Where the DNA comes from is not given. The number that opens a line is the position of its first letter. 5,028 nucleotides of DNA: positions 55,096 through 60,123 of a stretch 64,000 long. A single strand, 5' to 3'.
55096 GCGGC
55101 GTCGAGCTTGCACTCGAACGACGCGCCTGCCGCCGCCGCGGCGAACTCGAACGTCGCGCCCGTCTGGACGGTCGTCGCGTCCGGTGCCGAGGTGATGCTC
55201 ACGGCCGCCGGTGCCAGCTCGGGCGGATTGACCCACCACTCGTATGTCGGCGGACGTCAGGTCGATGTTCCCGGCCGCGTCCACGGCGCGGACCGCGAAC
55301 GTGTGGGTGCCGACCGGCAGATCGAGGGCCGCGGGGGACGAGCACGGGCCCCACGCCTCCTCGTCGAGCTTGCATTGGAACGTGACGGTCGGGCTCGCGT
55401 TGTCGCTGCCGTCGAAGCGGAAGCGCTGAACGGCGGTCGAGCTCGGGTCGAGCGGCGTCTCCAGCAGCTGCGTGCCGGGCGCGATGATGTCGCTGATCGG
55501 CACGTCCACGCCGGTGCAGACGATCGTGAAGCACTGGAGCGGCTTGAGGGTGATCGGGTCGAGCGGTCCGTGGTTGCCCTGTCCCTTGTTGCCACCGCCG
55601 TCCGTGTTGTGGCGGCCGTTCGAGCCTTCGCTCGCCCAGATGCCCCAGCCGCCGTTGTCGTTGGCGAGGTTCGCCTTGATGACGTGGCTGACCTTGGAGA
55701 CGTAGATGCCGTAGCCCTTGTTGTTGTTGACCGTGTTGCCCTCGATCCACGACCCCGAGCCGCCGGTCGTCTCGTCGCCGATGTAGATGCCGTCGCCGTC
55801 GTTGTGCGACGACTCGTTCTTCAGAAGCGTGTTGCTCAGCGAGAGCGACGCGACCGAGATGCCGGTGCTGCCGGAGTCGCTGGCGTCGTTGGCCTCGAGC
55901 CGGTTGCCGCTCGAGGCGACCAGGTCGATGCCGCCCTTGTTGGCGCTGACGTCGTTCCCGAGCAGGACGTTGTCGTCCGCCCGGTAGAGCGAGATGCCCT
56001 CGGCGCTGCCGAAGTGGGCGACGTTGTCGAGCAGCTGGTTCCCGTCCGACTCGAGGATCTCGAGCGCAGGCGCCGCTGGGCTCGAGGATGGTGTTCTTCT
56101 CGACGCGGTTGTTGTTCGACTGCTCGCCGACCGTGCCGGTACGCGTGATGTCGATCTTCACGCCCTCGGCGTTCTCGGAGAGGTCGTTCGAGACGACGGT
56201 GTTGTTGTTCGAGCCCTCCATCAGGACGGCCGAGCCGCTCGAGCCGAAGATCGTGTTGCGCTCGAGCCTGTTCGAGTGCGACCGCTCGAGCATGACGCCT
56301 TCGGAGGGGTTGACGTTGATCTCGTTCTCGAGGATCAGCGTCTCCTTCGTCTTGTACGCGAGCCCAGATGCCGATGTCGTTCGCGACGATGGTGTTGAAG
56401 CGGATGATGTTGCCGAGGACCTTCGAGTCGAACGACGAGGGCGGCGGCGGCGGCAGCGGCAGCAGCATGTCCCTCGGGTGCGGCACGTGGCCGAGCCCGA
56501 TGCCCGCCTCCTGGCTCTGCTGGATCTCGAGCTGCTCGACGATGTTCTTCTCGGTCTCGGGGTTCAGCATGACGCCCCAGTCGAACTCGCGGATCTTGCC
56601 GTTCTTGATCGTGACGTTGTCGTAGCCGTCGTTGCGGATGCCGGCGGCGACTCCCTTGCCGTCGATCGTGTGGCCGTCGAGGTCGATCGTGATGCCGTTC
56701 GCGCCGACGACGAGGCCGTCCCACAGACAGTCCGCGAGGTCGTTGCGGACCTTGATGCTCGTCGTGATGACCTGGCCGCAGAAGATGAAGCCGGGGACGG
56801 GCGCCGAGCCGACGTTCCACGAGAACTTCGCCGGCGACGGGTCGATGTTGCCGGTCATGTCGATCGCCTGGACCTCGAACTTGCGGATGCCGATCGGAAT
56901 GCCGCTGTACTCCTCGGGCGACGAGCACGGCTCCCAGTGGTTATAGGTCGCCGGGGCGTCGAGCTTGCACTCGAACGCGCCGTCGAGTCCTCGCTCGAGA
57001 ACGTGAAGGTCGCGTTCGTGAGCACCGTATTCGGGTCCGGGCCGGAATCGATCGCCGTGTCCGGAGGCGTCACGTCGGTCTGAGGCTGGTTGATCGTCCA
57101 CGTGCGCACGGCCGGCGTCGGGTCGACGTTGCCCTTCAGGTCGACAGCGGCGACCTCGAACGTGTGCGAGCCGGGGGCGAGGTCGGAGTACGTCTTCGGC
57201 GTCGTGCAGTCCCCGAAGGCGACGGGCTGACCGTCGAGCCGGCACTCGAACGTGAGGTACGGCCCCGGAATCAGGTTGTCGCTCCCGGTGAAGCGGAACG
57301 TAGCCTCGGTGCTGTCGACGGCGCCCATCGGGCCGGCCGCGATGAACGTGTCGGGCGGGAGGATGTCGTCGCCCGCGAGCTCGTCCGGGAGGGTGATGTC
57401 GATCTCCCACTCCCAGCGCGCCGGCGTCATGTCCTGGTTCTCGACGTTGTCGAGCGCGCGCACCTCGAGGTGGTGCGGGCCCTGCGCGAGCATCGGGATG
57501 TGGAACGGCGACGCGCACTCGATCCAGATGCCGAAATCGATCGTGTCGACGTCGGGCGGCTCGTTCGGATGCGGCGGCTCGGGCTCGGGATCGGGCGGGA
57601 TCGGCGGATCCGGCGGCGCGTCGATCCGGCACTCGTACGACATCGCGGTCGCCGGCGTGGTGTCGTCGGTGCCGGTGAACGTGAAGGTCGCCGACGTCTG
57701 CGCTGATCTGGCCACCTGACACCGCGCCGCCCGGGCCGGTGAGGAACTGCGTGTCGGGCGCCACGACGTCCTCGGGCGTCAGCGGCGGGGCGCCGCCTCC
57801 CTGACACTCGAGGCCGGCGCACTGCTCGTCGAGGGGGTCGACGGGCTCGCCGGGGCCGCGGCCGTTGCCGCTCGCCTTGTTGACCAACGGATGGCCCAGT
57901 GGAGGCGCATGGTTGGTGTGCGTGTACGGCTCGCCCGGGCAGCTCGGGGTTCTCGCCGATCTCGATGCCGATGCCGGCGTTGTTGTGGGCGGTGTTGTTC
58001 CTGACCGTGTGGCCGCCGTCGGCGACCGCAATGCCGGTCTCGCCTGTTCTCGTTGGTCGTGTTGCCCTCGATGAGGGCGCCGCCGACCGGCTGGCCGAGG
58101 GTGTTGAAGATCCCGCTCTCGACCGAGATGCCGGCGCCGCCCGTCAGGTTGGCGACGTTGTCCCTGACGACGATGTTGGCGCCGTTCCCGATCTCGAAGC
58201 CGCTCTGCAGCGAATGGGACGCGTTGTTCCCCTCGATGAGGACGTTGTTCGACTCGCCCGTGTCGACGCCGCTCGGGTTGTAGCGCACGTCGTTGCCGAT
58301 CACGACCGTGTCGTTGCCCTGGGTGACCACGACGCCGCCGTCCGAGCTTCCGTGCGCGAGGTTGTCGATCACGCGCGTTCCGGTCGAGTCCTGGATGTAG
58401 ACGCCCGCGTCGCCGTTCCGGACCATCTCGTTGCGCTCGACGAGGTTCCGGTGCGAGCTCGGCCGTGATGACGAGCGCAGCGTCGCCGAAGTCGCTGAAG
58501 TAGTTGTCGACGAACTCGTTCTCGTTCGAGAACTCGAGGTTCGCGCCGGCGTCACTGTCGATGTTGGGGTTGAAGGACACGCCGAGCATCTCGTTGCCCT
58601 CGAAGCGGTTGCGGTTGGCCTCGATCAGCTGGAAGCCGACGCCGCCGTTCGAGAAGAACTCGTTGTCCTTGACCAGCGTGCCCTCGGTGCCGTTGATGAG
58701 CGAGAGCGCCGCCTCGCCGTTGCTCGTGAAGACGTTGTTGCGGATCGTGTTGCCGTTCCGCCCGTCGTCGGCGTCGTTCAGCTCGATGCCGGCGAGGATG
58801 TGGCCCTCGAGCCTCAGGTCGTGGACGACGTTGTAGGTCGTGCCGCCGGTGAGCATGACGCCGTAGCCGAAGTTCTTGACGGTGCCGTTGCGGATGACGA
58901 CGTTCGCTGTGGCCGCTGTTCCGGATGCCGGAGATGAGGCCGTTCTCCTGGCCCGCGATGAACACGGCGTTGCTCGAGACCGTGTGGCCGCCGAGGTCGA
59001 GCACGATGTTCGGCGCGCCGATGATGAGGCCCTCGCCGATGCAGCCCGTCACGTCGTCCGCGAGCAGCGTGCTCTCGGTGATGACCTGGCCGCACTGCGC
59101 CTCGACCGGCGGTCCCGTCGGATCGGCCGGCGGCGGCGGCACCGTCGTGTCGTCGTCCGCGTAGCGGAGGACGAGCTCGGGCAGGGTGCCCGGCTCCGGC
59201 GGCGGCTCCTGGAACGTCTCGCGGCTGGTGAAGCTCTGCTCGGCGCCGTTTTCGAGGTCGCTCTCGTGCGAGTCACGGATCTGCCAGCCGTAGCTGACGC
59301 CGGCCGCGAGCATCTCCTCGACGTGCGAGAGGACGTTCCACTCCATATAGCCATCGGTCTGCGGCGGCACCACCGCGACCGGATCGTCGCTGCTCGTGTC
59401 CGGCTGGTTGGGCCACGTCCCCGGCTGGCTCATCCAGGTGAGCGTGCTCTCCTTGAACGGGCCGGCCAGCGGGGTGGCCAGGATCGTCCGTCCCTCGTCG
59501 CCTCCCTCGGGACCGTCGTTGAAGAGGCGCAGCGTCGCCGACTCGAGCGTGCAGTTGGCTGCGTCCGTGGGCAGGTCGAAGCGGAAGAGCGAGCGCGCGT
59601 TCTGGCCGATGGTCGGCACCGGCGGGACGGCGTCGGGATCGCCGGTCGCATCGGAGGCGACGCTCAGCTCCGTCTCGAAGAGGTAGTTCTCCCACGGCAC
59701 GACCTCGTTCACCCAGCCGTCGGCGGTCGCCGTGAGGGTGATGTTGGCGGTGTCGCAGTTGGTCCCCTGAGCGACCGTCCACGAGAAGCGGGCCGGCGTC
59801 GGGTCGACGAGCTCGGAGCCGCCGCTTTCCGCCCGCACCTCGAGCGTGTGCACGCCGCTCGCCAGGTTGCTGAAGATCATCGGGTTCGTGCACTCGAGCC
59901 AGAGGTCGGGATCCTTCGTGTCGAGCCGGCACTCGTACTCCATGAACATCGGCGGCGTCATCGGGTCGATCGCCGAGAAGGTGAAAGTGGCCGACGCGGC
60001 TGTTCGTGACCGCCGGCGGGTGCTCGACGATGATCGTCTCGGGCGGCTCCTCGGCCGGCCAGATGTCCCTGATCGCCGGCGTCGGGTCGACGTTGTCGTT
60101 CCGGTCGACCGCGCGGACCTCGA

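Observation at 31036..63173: About 32 kb appears to be one reading unit for a giant (~10,700-aa) modular secreted protein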

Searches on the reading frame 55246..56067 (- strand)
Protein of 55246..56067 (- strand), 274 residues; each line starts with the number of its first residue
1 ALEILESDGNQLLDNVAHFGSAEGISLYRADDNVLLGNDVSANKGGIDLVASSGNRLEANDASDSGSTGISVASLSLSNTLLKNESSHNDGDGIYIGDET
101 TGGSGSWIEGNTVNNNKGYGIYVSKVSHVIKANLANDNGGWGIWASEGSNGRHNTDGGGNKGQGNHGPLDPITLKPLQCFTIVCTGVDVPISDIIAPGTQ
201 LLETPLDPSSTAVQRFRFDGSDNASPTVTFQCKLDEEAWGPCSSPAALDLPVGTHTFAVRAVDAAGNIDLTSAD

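Call 10: search_protein_families(library=pfam, proteins=[window:55246-56067:-], max_evalue=0.01)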
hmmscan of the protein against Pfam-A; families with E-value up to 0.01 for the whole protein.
window:55246-56067:- (274 aa): 2 families
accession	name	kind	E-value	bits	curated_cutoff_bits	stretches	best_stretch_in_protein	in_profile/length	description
PF05048.19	NosD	-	1.2e-17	64.5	23.6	2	4-98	43-135/212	Periplasmic copper-binding protein (NosD)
PF13229.12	Beta_helix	-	3.8e-17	62.8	25.9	1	8-150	8-149/158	Right handed beta helix region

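Call 11: search_protein_families(library=ncbifam, proteins=[window:55246-56067:-], max_evalue=0.01)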
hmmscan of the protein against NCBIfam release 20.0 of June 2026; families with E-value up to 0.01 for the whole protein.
window:55246-56067:- (274 aa): 4 families
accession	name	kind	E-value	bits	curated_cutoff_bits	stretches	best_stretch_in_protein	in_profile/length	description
TIGR03804.1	para_beta_helix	repeat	6.5e-18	64.1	19.45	4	24-66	1-43/44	parallel beta-helix repeat protein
NF047446.1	barrel_OmpL47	domain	2.5e-05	24.7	40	1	217-268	8-58/68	OmpL47-type beta-barrel domain-containing protein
TIGR04247.1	NosD_copper_fam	subfamily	4.4e-05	22.2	300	1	10-115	204-310/377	nitrous oxide reductase family maturation protein NosD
NF038177.1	epimerase_AlgG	equivalog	0.0054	15.4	700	0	7-71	354-419/519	mannuronan 5-epimerase AlgG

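Call 72: search_solved_structures(query=window:55246-56067:-, max_evalue=0.01)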
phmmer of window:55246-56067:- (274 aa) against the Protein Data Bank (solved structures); distinct sequences matched with E-value up to 0.01: 0.

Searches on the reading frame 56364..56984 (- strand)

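Call 10: search_protein_families(library=pfam, proteins=[window:56364-56984:-], max_evalue=0.01)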
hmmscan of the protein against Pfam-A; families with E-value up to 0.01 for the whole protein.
window:56364-56984:- (207 aa): 1 family
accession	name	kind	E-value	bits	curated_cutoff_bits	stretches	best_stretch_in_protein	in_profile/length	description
PF13229.12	Beta_helix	-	0.00042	20.4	25.9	1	80-198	15-114/158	Right handed beta helix region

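Call 11: search_protein_families(library=ncbifam, proteins=[window:56364-56984:-], max_evalue=0.01)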
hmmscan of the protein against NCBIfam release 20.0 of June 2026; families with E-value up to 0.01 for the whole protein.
window:56364-56984:- (207 aa): 0 families

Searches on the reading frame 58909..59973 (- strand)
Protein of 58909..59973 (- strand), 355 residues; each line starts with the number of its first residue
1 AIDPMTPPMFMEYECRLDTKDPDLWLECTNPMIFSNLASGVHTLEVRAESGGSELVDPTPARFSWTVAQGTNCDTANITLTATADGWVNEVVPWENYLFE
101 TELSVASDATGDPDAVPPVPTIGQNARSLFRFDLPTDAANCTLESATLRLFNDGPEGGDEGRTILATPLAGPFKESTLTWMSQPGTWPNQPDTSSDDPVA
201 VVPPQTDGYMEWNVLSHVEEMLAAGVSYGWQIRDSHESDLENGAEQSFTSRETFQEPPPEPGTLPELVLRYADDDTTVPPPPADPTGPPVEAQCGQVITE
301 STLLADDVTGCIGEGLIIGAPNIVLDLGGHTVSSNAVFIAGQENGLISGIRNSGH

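Call 10: search_protein_families(library=pfam, proteins=[window:58909-59973:-], max_evalue=0.01)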
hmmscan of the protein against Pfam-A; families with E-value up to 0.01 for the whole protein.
window:58909-59973:- (355 aa): 1 family
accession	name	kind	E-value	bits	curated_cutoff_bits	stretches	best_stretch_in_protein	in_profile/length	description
PF24517.2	CBM96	-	2.8e-15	57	26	1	78-256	3-156/164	Carbohydrate-binding module family 96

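Call 11: search_protein_families(library=ncbifam, proteins=[window:58909-59973:-], max_evalue=0.01)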
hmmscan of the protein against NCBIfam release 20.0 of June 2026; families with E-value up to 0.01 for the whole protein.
window:58909-59973:- (355 aa): 1 family
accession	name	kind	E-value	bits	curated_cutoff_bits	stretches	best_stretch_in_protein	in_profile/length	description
NF033679.1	DNRLRE_dom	domain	7.4e-16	58.6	34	1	124-254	29-154/164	DNRLRE domain-containing protein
